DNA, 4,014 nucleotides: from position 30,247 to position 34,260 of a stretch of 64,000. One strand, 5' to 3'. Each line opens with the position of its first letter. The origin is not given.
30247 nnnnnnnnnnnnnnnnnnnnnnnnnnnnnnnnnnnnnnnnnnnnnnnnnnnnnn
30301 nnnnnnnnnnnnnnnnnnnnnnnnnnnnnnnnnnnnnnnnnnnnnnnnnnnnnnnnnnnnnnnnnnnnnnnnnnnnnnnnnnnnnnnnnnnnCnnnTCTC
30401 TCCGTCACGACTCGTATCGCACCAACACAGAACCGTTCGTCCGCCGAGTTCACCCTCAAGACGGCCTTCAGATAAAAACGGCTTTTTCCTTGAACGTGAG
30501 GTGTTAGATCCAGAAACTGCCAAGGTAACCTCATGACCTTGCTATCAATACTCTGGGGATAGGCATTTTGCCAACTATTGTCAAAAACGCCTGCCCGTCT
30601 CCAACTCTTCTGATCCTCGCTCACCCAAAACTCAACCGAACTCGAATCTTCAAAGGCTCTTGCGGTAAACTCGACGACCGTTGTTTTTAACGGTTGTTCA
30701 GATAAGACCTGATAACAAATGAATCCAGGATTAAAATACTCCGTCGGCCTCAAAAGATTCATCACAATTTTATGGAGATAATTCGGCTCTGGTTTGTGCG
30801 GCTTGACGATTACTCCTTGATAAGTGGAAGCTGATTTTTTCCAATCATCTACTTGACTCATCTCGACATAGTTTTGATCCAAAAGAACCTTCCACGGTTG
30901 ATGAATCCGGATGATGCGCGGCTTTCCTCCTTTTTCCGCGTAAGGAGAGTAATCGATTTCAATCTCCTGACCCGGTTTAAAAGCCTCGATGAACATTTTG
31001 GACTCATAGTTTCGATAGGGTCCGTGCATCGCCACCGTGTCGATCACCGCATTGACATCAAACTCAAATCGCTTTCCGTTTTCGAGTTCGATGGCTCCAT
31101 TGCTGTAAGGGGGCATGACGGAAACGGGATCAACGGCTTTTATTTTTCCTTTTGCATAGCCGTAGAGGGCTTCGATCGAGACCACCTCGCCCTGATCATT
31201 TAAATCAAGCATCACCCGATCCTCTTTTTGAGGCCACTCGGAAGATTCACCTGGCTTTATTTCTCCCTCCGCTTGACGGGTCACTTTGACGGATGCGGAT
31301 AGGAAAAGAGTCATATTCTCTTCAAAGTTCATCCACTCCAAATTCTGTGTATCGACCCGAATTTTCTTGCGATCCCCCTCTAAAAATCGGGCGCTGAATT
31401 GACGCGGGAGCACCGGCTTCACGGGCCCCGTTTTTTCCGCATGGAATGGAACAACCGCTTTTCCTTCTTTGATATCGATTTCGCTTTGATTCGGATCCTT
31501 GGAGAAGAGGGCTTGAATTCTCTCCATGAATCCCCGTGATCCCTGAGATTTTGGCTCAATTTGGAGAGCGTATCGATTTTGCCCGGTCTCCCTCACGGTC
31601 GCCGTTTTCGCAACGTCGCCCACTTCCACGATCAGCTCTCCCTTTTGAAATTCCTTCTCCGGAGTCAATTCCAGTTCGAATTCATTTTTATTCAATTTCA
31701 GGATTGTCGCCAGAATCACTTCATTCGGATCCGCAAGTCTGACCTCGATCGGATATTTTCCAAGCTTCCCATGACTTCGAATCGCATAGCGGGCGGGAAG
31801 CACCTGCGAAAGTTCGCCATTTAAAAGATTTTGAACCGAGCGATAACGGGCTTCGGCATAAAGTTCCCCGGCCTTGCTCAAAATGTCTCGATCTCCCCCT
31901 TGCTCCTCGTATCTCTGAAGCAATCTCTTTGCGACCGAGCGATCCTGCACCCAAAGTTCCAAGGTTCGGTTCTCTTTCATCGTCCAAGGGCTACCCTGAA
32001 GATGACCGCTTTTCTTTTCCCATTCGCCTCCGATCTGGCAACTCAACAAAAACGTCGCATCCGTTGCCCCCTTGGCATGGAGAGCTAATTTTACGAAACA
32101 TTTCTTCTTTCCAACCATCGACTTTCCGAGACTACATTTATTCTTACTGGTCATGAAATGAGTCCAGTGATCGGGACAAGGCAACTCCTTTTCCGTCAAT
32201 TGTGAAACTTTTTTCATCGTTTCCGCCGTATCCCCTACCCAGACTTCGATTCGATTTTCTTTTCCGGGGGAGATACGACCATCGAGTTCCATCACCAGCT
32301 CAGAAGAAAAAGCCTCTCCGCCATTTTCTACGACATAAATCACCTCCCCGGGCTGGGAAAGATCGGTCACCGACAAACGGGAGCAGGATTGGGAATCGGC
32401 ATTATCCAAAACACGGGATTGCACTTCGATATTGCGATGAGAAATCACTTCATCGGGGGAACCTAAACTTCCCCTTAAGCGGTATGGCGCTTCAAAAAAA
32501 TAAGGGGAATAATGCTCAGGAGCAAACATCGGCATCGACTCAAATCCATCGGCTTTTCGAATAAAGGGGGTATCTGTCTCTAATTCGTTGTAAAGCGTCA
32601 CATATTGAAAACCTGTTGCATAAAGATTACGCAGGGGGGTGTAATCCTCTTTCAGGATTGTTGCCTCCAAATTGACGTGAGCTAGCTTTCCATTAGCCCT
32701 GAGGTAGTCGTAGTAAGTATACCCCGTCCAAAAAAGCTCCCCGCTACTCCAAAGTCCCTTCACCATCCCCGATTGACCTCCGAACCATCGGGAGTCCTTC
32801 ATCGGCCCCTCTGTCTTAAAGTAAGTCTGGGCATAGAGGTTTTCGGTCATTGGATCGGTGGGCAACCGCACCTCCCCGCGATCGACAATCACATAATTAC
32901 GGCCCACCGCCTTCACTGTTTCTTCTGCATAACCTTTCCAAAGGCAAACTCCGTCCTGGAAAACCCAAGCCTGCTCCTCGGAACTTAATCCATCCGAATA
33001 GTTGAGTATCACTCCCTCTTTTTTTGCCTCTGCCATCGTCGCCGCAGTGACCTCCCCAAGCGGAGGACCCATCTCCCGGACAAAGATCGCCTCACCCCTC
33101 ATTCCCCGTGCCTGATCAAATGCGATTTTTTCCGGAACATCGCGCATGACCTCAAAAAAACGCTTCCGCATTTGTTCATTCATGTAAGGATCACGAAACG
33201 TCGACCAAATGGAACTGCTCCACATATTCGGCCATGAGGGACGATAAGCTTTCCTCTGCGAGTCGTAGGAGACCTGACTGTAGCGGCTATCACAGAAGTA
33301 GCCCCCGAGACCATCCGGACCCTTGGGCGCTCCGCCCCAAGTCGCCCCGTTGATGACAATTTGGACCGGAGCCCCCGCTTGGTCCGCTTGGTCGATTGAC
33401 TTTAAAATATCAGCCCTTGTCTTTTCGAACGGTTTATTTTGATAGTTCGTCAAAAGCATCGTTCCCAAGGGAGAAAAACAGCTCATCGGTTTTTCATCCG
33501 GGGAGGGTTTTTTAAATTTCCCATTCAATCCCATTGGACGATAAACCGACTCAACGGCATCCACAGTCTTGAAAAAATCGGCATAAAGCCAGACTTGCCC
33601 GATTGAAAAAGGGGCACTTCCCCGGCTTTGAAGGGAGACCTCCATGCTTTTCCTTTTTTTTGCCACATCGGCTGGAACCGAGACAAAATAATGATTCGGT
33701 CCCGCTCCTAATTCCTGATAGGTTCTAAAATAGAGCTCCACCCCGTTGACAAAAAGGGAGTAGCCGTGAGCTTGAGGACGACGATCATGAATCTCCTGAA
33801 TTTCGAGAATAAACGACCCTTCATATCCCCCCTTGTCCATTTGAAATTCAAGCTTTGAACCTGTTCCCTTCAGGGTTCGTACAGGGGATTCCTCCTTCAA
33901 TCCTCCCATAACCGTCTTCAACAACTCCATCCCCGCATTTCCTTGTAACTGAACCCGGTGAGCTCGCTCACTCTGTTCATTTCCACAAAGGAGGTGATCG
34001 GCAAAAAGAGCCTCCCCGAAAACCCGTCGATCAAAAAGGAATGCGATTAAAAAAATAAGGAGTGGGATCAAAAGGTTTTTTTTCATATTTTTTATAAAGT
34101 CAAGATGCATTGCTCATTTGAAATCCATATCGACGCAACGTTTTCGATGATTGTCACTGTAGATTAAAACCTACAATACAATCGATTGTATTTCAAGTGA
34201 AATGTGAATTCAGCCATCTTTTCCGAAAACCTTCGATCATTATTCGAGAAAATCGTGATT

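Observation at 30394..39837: Two giant colinear paralogs (1238 and 1093 aa) of unknown family at the heart of a sulfatase/GH35 locus: candidate novel glycan-active enzymes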

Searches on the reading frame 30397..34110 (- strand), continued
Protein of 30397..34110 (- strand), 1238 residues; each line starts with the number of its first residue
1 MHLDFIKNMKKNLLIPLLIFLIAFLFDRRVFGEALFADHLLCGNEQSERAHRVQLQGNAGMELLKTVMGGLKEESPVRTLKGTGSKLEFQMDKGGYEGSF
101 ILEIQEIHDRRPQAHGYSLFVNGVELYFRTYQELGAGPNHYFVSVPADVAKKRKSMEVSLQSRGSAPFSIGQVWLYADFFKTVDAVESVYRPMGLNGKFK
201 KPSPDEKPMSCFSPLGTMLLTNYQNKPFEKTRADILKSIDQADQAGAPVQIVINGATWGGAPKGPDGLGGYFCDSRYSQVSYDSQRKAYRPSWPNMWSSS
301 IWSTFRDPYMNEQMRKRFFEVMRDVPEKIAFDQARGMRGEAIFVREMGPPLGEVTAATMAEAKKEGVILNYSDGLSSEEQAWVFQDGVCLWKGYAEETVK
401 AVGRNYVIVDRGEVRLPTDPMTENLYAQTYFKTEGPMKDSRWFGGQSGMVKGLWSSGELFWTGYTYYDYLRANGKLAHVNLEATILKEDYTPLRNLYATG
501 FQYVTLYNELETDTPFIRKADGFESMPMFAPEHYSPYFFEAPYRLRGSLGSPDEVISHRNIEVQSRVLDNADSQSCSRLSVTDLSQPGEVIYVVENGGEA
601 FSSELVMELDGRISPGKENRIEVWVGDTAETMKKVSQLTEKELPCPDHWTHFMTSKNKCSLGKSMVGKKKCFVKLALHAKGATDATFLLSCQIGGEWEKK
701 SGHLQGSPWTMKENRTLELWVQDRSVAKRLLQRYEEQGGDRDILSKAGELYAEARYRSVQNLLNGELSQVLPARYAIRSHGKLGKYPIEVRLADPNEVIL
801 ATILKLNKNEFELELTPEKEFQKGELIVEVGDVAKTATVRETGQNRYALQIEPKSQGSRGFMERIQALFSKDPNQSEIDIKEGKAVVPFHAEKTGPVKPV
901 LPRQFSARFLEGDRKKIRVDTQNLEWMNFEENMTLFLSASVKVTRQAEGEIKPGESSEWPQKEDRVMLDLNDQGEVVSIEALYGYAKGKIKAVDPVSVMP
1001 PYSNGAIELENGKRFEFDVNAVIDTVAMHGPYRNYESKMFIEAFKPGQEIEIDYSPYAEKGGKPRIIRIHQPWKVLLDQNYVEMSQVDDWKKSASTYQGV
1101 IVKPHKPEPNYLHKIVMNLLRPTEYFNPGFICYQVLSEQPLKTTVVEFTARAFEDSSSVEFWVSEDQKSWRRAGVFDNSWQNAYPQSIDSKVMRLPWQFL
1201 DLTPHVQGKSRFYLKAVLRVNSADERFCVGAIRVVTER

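Call 63: list_cluster_members(proteins=[P0039, P0071, P0133, P0139, P0145, P0088, P0010, P0135, P0141, P0160])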
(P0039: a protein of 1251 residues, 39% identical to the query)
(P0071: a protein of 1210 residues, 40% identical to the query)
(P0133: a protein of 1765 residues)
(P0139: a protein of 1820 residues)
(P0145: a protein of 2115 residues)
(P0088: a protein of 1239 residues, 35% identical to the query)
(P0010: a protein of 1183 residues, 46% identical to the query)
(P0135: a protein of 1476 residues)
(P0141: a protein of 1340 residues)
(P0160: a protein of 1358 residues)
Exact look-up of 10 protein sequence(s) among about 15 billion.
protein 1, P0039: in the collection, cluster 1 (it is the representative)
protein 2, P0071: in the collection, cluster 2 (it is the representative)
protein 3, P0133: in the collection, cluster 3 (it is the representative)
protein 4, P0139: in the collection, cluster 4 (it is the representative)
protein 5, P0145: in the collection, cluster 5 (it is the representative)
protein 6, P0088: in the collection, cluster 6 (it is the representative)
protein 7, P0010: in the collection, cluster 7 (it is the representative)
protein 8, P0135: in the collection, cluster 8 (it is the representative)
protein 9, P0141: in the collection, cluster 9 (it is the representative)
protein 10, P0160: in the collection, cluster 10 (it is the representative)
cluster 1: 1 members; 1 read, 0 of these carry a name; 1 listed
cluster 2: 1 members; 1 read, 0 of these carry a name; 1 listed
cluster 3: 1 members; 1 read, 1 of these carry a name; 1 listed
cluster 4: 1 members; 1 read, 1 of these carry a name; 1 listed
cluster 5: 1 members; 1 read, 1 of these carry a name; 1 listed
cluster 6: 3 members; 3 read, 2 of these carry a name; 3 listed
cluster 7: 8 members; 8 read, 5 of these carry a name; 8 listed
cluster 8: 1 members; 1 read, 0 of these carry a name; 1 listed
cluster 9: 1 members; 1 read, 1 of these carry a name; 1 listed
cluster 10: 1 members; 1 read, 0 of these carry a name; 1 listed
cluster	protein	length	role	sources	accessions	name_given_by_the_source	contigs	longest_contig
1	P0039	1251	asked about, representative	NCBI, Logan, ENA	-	-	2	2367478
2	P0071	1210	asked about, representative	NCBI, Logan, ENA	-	-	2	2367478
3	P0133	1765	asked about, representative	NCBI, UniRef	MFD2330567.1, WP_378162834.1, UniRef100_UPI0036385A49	Ig domain-containing protein [Cohnella sp. GCM10020058] | Ig-like domain-containing protein n=1 Tax=Cohnella sp. GCM10020058 TaxID=3317330 ...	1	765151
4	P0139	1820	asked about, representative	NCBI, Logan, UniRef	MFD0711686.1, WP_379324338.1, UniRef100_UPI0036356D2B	S-layer homology domain-containing protein [Paenibacillus sp. GCM10027626] | S-layer homology domain-containing protein n=1 Tax=Paenibacillus sp. GCM10027626 ...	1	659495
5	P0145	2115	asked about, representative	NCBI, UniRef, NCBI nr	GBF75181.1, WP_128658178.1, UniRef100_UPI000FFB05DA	hypothetical protein PA598K_03567 [Paenibacillus sp. 598K] | S-layer homology domain-containing protein n=1 Tax=Paenibacillus sp. 598K TaxID=1117987 ... | S-layer homology domain-containing protein [Paenibacillus sp. 598K]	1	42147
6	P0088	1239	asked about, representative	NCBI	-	-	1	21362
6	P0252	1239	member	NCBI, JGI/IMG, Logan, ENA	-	hypothetical protein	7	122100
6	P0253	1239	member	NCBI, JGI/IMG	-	hypothetical protein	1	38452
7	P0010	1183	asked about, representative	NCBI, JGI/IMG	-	hypothetical protein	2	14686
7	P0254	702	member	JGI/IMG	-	hypothetical protein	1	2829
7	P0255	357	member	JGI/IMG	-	hypothetical protein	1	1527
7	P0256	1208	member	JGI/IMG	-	hypothetical protein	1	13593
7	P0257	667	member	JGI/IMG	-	hypothetical protein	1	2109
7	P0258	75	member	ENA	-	-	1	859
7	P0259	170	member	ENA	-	-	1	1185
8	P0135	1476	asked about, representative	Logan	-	-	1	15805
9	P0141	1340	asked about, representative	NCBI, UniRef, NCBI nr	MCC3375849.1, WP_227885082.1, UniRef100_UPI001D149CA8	hypothetical protein [Cohnella sp. REN36] | hypothetical protein n=1 Tax=Cohnella sp. REN36 TaxID=2887347 RepID=UPI001D149CA8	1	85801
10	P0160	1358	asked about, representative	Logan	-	-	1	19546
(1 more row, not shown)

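Call 78: find_encoding_contigs(protein=P0092, flank=10000, max_places=1)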
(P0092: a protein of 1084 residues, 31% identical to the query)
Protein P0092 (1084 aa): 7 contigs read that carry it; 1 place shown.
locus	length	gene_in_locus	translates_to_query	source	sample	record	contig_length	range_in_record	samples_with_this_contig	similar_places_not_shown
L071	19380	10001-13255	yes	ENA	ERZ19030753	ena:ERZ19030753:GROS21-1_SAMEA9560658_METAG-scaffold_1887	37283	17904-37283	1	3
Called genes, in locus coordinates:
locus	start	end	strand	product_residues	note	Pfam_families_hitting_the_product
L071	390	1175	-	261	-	-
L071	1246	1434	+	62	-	-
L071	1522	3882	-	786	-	-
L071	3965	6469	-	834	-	PF13472:Lipase_GDSL_2, PF01120:Alpha_L_fucos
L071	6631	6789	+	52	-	-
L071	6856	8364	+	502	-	PF00884:Sulfatase, PF01663:Phosphodiest (faint), PF16347:SGSH_C (faint)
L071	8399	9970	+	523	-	PF00884:Sulfatase, PF16347:SGSH_C (faint)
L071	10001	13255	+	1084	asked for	-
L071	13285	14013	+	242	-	PF00135:COesterase, PF20434:BD-FAE, PF07859:Abhydrolase_3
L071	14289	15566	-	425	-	PF04055:Radical_SAM, PF13186:SPASM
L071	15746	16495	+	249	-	PF07963:N_methyl (faint), PF12019:GspH (faint)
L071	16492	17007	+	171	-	-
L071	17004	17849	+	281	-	PF07963:N_methyl (faint)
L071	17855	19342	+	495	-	-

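Call 79: find_encoding_contigs(protein=P0063, flank=10000, max_places=1)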
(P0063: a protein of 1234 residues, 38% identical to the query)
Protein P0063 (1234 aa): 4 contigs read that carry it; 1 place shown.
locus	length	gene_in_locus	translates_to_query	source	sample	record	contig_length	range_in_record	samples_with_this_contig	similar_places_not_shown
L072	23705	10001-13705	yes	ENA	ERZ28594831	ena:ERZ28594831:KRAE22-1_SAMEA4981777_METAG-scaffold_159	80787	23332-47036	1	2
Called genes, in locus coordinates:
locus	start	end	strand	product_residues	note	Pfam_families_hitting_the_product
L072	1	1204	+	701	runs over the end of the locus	PF02449:Glyco_hydro_42, PF08532:Glyco_hydro_42M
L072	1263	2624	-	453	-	PF07690:MFS_1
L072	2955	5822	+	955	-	PF01074:Glyco_hydro_38N, PF09261:Alpha-mann_mid, PF07748:Glyco_hydro_38C, PF17677:Glyco_hydro38C2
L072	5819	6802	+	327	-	PF00702:Hydrolase, PF13419:HAD_2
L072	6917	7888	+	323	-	PF00356:LacI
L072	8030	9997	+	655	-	PF00474:SSF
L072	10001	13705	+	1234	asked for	-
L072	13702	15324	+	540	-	PF00884:Sulfatase, PF16347:SGSH_C (faint)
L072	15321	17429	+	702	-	PF03512:Glyco_hydro_52, PF16335:GtaA_6_Hairpin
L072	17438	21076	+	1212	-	-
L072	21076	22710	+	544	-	PF03629:SASA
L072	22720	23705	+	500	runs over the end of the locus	PF00884:Sulfatase, PF01663:Phosphodiest (faint), PF16347:SGSH_C (faint)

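Call 80: find_encoding_contigs(protein=P0015, flank=10000, max_places=1)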
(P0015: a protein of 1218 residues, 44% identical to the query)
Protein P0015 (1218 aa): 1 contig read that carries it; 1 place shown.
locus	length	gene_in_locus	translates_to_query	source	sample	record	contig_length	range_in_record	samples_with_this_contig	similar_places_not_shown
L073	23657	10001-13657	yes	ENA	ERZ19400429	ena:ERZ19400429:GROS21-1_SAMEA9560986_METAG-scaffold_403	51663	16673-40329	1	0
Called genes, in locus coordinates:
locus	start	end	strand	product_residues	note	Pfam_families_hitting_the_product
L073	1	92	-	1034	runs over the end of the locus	PF00873:ACR_tran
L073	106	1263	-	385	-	PF25917:BSH_RND, PF25973:BSH_CzcB (weak), PF25876:HH_MFP_RND, PF25944:Beta-barrel_RND, PF25967:RND-MFP_C, PF25975:CzcB_C (weak), PF25989:YknX_C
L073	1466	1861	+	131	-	-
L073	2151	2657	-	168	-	-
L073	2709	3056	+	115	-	PF01022:HTH_5, PF09339:HTH_IclR (weak), PF12802:MarR_2 (weak), PF12840:HTH_20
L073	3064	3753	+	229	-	PF00230:MIP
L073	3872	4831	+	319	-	PF05448:AXE1, PF02129:Peptidase_S15 (faint), PF00561:Abhydrolase_1 (faint), PF12146:Hydrolase_4 (faint), PF12697:Abhydrolase_6 (weak), PF00326:Peptidase_S9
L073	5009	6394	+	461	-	-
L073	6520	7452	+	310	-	PF00657:Lipase_GDSL, PF13472:Lipase_GDSL_2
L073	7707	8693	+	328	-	PF02311:AraC_binding, PF12833:HTH_18, PF00165:HTH_AraC (weak)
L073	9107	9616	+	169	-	PF22847:Glyco_hydro_43_rel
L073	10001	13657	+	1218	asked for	-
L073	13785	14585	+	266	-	PF09339:HTH_IclR, PF12802:MarR_2 (weak), PF12840:HTH_20 (weak), PF25213:HVO_A0261_N (weak), PF01047:MarR (weak), PF01614:IclR_C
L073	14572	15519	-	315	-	PF02311:AraC_binding, PF00165:HTH_AraC (faint), PF12833:HTH_18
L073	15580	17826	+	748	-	PF00487:FA_desaturase, PF00355:Rieske, PF13806:Rieske_2, PF00175:NAD_binding_1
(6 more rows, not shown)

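Call 96: search_dna_similar(query=window:30397-34110:-, collection=plasmids, mode=protein, max_evalue=0.001, max_rows=20)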
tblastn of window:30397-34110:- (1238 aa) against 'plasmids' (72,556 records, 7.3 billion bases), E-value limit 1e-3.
No match.

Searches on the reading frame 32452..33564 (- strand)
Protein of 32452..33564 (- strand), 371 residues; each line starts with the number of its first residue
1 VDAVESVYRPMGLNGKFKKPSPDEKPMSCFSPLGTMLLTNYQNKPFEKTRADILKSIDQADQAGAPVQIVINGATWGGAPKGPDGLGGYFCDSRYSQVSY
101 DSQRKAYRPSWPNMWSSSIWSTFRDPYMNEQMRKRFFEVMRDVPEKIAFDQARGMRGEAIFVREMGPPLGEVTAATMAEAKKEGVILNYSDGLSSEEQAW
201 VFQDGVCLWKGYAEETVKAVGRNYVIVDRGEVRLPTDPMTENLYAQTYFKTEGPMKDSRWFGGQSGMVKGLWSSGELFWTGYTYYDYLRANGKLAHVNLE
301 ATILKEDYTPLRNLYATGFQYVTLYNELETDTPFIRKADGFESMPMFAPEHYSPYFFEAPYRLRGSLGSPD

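Call 50: predict_structure(alignment_id=A2)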
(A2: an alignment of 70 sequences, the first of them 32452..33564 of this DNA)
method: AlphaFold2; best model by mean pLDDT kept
length: 371 residues; sequences in the alignment: 70
mean_pLDDT: 85.0   pTM: 0.87
mean pLDDT of the five models: 85.0, 84.9, 83.6, 82.1, 81.8
residues with pLDDT >= 90: 176; 70-90: 143; 50-70: 46; < 50: 6
segments of 3 or more residues with pLDDT < 50: 1-3
pLDDT, mean of each block of 10 residues (from residue 1): 63 81 81 93 94 97 94 89 93 85 82 63 91 96 94 90 86 89 92 87 92 96 89 87 87 69 87 77 76 90 90 88 92 91 79 56 66 57
secondary structure, 60 per line:
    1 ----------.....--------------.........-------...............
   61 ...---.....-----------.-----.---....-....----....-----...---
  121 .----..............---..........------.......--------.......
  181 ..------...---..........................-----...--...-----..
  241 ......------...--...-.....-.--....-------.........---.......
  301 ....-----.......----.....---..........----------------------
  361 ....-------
elements in order: E11-15 E30-38 H46-63 E67-71 E98-101 E106-109 H126-139 H143-152 E159-165 H174-182 H195-220 E226-228 E231-233 H239-242 E243-246 H262-266 E271-274 H282-290 E294-300 H301-304 H310-316 E321-325 H329-338 H361-364

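Call 53: fold_search(model_id=the predicted structure, library=pdb)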
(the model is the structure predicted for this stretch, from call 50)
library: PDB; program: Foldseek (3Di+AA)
matches with E <= 10: 896; with E <= 0.001: 1
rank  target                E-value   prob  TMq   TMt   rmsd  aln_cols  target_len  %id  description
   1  3cbw_A                8.3e-04  0.99  0.38  0.40   9.8       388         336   10  Crystal structure of the YdhT protein from Bacillus subtilis (released 2008-03-11)
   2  8pej_A                1.2e-03  1.00  0.47  0.34   6.7       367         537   12  CjGH35 with a Galactosidase Activity-Based Probe (released 2023-10-04)
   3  6tbi_E                1.3e-03  1.00  0.47  0.34   6.5       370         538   12  Structure of a beta galactosidase with inhibitor (released 2020-08-19)
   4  6tbh_A                1.5e-03  1.00  0.48  0.35   6.5       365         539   13  Structure of a beta galactosidase with inhibitor (released 2020-08-19)
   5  5jaw_E                1.5e-03  1.00  0.48  0.35   6.5       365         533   13  Structure of a beta galactosidase with inhibitor (released 2017-05-10)
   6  5jaw_H                1.6e-03  1.00  0.47  0.35   6.4       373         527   12  Structure of a beta galactosidase with inhibitor (released 2017-05-10)
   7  6tbh_H                2.7e-03  1.00  0.46  0.34   6.8       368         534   12  Structure of a beta galactosidase with inhibitor (released 2020-08-19)
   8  6tbk_C                2.7e-03  1.00  0.47  0.35   6.8       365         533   10  Structure of a beta galactosidase with inhibitor (released 2020-08-19)
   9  8pej_C                2.7e-03  1.00  0.46  0.34   6.7       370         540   13  CjGH35 with a Galactosidase Activity-Based Probe (released 2023-10-04)
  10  5jaw_G                2.7e-03  1.00  0.45  0.34   7.0       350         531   10  Structure of a beta galactosidase with inhibitor (released 2017-05-10)
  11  6tbj_C                3.0e-03  1.00  0.48  0.36   6.6       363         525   12  Structure of a beta galactosidase with inhibitor (released 2020-08-19)
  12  3cbw_B                3.1e-03  0.99  0.37  0.41   9.6       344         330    9  Crystal structure of the YdhT protein from Bacillus subtilis (released 2008-03-11)
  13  6mp2_A                3.3e-03  0.96  0.35  0.32  10.6       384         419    9  Crystal structure of BlMan5B solved by SIRAS (released 2019-01-30)
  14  8fa4_A                3.7e-03  1.00  0.45  0.34   6.9       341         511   10  Crystal structure of Xanthomonas campestris GanA beta-galactosidase (released 2023-11-29)
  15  6tbj_E                3.9e-03  1.00  0.48  0.35   6.5       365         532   12  Structure of a beta galactosidase with inhibitor (released 2020-08-19)
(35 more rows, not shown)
